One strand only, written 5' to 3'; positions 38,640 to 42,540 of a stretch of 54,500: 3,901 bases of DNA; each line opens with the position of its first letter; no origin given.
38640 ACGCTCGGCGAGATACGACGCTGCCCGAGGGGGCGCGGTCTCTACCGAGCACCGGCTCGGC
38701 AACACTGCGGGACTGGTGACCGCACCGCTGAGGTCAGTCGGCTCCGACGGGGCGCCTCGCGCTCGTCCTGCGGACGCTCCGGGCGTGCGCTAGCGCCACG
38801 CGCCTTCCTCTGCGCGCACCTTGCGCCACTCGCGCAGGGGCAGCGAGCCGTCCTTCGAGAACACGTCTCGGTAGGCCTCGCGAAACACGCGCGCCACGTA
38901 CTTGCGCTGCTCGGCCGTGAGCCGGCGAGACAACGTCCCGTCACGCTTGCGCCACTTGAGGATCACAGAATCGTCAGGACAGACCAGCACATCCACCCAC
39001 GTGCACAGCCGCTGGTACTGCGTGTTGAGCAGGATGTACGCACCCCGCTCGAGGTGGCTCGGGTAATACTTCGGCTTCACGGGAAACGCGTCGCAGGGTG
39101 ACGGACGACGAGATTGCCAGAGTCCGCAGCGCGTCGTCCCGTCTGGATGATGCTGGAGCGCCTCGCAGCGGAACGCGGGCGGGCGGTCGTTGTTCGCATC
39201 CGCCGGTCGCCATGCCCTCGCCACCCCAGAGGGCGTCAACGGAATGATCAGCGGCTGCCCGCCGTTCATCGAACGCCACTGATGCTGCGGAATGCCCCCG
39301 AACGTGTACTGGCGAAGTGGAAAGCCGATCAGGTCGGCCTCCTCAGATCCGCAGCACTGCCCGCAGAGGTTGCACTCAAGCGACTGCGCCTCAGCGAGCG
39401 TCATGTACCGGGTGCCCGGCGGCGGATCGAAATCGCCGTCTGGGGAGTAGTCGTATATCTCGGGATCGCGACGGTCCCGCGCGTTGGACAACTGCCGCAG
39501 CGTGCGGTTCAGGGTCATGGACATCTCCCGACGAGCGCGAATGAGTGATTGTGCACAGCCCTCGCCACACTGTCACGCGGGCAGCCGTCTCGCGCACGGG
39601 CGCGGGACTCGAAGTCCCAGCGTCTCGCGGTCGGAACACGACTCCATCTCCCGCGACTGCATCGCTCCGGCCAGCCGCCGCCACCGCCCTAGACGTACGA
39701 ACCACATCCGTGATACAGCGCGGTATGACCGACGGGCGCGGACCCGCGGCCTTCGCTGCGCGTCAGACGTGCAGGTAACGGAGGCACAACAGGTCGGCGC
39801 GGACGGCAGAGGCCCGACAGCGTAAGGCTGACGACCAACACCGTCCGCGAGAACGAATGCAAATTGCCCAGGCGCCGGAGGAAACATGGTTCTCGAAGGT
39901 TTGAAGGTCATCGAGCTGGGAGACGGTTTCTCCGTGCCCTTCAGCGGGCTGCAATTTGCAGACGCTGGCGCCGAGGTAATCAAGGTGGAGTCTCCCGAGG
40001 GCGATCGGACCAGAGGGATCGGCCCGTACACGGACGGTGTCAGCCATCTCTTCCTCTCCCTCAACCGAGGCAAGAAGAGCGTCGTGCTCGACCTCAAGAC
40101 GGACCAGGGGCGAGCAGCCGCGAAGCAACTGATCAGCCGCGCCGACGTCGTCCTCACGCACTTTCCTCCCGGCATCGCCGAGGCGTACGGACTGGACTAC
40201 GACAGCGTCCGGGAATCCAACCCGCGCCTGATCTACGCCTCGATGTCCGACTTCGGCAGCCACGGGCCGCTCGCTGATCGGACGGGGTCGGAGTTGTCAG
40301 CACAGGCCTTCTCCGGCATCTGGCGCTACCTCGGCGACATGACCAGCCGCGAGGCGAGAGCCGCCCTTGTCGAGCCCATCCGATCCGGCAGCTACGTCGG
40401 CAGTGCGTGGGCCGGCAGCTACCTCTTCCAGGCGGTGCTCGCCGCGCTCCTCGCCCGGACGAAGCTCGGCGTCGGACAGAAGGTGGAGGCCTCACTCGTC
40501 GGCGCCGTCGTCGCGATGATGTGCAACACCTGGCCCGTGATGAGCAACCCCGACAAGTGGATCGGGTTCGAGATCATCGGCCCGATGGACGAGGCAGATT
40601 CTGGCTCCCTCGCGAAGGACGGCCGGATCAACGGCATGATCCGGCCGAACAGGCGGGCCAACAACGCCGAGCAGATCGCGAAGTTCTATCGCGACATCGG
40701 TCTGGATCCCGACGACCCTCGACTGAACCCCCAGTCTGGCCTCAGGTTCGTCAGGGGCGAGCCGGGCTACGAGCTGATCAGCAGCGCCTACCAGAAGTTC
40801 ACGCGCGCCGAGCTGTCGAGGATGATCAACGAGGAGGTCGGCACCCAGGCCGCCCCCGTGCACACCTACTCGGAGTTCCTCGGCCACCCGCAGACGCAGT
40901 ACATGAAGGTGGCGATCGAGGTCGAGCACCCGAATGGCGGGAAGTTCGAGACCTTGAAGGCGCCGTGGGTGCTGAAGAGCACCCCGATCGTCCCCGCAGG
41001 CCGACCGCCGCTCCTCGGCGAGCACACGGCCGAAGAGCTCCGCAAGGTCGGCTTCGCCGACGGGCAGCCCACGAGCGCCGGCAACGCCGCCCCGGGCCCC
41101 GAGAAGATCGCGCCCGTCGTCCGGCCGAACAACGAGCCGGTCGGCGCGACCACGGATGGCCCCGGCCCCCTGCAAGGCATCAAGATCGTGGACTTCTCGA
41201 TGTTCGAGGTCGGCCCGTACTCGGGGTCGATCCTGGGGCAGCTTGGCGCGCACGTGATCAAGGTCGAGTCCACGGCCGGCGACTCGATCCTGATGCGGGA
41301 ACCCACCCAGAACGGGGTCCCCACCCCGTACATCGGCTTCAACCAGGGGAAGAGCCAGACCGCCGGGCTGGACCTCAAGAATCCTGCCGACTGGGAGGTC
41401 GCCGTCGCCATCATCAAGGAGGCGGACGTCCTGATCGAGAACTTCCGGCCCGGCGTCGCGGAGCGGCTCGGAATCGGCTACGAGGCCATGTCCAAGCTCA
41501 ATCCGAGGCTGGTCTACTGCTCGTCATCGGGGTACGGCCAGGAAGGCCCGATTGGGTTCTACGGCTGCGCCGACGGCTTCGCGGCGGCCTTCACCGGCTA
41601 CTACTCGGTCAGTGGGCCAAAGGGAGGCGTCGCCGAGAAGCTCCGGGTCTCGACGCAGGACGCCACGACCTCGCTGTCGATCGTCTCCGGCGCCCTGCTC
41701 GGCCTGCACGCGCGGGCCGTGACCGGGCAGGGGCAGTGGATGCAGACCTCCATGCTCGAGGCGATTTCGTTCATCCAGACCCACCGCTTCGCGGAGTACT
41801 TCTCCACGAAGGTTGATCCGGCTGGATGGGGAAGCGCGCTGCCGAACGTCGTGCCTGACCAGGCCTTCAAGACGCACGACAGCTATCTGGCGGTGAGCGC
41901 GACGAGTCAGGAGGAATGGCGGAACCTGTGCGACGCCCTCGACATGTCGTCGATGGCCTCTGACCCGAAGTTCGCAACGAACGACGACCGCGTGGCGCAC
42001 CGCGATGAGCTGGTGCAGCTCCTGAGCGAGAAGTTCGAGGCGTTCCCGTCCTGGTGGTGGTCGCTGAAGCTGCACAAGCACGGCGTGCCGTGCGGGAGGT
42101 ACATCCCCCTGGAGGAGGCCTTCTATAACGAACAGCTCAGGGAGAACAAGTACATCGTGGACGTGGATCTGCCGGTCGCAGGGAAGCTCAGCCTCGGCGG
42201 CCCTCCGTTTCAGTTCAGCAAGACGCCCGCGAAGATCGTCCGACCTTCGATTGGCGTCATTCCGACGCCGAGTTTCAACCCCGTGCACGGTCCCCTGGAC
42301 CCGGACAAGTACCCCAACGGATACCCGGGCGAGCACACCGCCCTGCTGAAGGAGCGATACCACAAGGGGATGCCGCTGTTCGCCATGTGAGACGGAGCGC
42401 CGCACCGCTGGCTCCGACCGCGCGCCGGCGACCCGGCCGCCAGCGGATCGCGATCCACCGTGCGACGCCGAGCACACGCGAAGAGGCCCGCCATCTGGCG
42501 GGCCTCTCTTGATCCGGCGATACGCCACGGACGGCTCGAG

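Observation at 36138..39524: Foreign-looking three-gene operon inside the catabolic island: CxxCxxCC protein, Lys-rich/Gly-rich membrane protein, MauE-thioredoxin fusion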

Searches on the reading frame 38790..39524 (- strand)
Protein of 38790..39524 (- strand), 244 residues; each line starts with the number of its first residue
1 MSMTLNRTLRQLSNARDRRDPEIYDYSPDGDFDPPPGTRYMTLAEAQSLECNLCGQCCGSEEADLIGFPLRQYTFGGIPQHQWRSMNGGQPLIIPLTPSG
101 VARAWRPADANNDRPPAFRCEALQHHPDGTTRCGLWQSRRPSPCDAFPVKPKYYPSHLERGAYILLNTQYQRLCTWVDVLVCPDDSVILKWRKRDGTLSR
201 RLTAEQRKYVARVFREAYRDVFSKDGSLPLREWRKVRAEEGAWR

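Call 3: search_protein_families(library=pfam, proteins=[window:38790-39524:-], max_evalue=1)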
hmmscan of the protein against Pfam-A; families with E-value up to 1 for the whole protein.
window:38790-39524:- (244 aa): 1 family
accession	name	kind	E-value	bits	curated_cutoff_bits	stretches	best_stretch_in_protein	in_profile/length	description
PF03692.20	CxxCxxCC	-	0.0017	19.4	23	1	50-150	1-72/85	Putative zinc- or iron-chelating domain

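Call 4: search_protein_families(library=ncbifam, proteins=[window:38790-39524:-], max_evalue=1)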
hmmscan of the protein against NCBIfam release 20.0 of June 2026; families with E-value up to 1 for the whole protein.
window:38790-39524:- (244 aa): 0 families

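Call 26: find_homologous_proteins(query=window:38790-39524:-, max_evalue=0.001)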
Query window:38790-39524:- (244 aa): 25 proteins with E <= 0.001 among 314 candidates.
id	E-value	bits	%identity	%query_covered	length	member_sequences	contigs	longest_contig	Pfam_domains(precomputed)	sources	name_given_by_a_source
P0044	7.8e-169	578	100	99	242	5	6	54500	-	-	-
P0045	9.6e-146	502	87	98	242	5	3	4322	-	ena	-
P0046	2.7e-141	487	84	99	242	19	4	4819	-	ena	-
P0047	6.4e-138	476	83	99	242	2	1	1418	-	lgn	-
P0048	1.2e-132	459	81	99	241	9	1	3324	-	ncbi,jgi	jgi:hypothetical protein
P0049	4.5e-129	447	77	99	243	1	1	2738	-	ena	-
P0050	6.6e-128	444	78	99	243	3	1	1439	-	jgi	-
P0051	7.3e-127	440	76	99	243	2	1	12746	-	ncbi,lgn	ncbi:MAG: hypothetical protein AB7G21_06200 [Dehalococcoidia bacterium]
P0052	1.5e-120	419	74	99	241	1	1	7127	-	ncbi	-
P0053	2.7e-114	399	69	99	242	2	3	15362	-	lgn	-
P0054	1.1e-101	358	66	98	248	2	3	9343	PF03692.21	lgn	-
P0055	8.1e-99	348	63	99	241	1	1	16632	-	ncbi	-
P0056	3.0e-98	346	64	98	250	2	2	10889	-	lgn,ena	-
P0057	5.3e-97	342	62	99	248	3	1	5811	-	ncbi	-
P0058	3.7e-94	333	61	99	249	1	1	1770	-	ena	-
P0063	5.6e-91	322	60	98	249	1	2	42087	-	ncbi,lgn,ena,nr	ncbi:MAG: hypothetical protein EXR68_07865 [Dehalococcoidia bacterium]|nr:hypothetical protein [Deha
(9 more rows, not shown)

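Call 28: find_encoding_contigs(protein=P0063, flank=6000, max_places=2)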
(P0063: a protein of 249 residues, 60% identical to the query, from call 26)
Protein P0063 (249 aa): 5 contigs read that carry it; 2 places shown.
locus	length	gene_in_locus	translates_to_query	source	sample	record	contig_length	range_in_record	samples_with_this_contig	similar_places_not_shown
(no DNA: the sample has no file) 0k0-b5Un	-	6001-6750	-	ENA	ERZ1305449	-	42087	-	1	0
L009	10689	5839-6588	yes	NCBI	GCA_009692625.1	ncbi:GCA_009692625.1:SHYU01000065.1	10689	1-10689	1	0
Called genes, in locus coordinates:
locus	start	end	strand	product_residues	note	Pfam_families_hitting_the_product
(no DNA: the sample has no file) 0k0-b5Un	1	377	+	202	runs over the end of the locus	-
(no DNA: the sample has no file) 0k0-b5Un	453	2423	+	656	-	PF20091:Abhydrolase_10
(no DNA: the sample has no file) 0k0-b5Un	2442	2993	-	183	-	PF12850:Metallophos_2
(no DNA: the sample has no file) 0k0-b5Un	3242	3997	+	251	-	PF07224:Chlorophyllase (weak), PF02129:Peptidase_S15, PF01738:DLH, PF08840:BAAT_C (faint)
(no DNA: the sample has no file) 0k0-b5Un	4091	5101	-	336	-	PF03781:FGE-sulfatase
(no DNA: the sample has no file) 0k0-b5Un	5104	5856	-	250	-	PF01738:DLH, PF07224:Chlorophyllase (weak), PF08840:BAAT_C (faint)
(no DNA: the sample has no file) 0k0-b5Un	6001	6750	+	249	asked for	-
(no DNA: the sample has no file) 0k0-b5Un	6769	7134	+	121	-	PF04993:TfoX_N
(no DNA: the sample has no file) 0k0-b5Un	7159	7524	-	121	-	-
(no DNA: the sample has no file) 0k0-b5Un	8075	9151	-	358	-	PF01408:GFO_IDH_MocA, PF02894:GFO_IDH_MocA_C, PF22685:Gal80p_C-like (faint), PF22725:GFO_IDH_MocA_C3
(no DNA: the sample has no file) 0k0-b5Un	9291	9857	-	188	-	-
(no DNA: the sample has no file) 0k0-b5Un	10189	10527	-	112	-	PF07690:MFS_1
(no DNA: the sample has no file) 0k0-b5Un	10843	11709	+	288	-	PF08543:Phos_pyr_kin, PF00294:PfkB (weak)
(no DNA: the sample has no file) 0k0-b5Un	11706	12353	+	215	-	PF02581:TMP-TENI, PF03060:NMO (weak)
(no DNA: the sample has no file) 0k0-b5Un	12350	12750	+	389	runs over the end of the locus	PF01266:DAO, PF01494:FAD_binding_3 (faint)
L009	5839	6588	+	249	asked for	-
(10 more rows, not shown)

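Call 29: find_encoding_contigs(protein=P0051, flank=6000, max_places=2)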
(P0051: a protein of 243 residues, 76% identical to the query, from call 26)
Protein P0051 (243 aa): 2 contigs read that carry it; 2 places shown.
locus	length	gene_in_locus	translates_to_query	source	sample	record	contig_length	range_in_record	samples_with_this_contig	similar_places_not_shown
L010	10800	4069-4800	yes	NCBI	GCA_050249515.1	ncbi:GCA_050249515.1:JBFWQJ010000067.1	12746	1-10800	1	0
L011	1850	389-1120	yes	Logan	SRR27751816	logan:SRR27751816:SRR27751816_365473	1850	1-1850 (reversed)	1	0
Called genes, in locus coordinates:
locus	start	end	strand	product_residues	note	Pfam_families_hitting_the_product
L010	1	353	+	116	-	?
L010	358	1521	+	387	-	PF02746:MR_MLE_N (faint), PF13378:MR_MLE_C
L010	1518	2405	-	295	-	PF13714:PEP_mutase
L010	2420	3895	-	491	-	PF07690:MFS_1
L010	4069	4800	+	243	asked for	-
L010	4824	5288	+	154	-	PF06445:GyrI-like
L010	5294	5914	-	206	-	PF13527:Acetyltransf_9 (faint), PF00583:Acetyltransf_1, PF13508:Acetyltransf_7, PF13673:Acetyltransf_10 (weak)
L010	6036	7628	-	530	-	PF13520:AA_permease_2, PF00324:AA_permease, PF03845:Spore_permease (weak)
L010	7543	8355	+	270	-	-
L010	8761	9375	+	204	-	-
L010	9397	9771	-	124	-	-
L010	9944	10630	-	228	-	PF01121:CoaE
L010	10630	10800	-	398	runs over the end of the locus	PF02515:CoA_transf_3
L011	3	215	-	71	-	?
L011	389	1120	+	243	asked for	-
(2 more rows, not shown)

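Call 30: find_encoding_contigs(protein=P0053, flank=6000, max_places=3)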
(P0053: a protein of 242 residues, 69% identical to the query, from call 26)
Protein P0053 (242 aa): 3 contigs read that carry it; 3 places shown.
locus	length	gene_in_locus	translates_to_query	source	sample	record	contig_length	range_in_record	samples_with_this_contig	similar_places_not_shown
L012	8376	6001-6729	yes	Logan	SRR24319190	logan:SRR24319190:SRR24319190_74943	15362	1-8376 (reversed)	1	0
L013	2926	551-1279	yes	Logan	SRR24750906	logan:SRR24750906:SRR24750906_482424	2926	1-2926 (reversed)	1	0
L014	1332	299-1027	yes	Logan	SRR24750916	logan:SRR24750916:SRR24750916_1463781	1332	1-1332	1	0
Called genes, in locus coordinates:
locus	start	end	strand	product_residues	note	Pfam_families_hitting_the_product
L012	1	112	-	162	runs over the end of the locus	PF01613:Flavin_Reduct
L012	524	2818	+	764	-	PF19077:Big_13 (faint), PF02494:HYR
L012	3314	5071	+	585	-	PF22148:Fervidolysin_NPro-like, PF00082:Peptidase_S8, PF13620:CarboxypepD_reg, PF13715:CarbopepD_reg_2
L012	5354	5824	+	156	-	PF03061:4HBT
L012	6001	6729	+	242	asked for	-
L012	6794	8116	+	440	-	PF07690:MFS_1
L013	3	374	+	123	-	?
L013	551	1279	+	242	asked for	-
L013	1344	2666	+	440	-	PF07690:MFS_1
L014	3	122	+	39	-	?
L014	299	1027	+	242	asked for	-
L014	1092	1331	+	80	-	?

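Call 76: search_protein_families(library=padloc, proteins=[window:38790-39524:-], max_evalue=1)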
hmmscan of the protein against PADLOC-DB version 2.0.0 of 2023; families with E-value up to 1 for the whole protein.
window:38790-39524:- (244 aa): 0 families

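Call 88: search_protein_families(library=phrogs, proteins=[window:38790-39524:-], max_evalue=0.01)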
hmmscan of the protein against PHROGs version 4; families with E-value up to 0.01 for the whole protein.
window:38790-39524:- (244 aa): 0 families

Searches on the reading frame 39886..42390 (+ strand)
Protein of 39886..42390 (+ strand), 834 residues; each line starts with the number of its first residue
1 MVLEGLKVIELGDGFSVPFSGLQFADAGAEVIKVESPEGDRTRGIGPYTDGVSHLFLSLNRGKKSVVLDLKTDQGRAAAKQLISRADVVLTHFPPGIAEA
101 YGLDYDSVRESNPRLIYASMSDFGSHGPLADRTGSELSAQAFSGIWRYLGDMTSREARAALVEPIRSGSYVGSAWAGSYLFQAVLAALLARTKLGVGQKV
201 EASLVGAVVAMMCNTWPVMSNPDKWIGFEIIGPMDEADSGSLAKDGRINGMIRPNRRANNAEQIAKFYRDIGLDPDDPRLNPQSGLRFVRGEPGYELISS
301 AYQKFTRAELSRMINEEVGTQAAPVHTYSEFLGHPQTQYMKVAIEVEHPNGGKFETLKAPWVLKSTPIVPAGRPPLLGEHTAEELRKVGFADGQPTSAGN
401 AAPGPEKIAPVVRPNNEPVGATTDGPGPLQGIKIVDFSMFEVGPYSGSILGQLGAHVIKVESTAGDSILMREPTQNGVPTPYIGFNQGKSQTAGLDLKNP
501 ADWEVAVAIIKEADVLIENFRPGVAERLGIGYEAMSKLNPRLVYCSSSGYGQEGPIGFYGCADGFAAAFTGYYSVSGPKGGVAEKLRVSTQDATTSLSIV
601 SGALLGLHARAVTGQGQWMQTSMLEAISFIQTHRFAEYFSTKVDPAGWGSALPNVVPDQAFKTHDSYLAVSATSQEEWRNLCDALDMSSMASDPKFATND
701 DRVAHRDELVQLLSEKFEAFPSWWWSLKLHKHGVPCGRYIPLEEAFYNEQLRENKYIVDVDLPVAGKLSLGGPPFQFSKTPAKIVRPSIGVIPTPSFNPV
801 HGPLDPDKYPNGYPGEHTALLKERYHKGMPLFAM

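Call 22: search_protein_families(library=pfam, proteins=[window:39886-42390:+], max_evalue=0.00001)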
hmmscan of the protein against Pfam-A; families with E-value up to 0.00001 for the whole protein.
window:39886-42390:+ (834 aa): 1 family
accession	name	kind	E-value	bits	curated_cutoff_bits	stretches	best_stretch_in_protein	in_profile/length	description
PF02515.22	CoA_transf_3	-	7.7e-168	558.7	23.3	2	429-787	1-358/366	CoA-transferase family III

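Call 64: find_related_loci(query=window:39886-42390:+, collection=genome_contigs, flank=8000)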
Query window:39886-42390:+ (834 aa) in genome_contigs; peptide patterns used: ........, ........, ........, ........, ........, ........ (x = any residue, [..] = any of these).
34 stretches matched a pattern; 1 encode a relative of the query (tblastn E <= 1e-3); 1 distinct loci.
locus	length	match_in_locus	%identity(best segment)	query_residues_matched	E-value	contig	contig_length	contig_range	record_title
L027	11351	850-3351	80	1-834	0e+0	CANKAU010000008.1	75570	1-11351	MAG: Chloroflexi bacterium isolate RH-26jul17-182 genome assembly, contig: RH-26jul17-C809, whole genome shotgun sequenc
